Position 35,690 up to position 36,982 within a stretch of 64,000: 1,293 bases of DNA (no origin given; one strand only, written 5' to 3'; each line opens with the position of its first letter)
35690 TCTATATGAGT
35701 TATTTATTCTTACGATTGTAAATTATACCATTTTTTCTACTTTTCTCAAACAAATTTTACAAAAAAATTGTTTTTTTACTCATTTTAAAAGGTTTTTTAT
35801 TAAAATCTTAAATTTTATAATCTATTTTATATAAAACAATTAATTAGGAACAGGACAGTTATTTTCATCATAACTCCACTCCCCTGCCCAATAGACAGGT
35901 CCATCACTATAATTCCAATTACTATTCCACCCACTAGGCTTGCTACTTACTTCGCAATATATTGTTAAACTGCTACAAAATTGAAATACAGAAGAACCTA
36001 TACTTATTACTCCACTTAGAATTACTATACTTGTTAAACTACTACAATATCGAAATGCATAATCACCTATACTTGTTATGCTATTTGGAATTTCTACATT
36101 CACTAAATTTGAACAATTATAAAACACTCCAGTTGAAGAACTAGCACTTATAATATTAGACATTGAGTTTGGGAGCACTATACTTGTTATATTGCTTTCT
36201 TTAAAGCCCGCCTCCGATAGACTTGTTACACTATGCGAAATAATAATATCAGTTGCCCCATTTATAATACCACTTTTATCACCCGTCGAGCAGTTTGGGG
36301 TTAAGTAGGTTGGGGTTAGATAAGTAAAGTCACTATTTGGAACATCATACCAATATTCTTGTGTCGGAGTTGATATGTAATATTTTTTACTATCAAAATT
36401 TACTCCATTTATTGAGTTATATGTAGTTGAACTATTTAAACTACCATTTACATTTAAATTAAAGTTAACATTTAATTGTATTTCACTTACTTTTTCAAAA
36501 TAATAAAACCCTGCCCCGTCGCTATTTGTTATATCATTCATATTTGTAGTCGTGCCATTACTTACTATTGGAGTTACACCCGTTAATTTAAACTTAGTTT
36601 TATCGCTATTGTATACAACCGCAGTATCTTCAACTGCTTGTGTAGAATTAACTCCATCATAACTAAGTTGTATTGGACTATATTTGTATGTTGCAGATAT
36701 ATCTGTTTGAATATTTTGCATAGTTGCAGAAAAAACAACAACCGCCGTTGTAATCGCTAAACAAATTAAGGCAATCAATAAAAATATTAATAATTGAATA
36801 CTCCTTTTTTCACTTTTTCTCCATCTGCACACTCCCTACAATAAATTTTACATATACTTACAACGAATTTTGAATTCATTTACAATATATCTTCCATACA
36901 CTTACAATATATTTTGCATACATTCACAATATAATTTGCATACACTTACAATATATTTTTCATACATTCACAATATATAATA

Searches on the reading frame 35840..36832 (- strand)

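Call 96: search_protein_families(library=pfam, proteins=[window:35840-36832:-], max_evalue=0.001)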
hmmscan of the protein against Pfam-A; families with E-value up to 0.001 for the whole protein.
window:35840-36832:- (330 aa): 1 family
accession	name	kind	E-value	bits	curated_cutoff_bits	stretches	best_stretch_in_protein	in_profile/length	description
PF13306.12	LRR_5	-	5.6e-18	65.5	27.7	1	194-290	14-104/127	BspA type Leucine rich repeat region (6 copies)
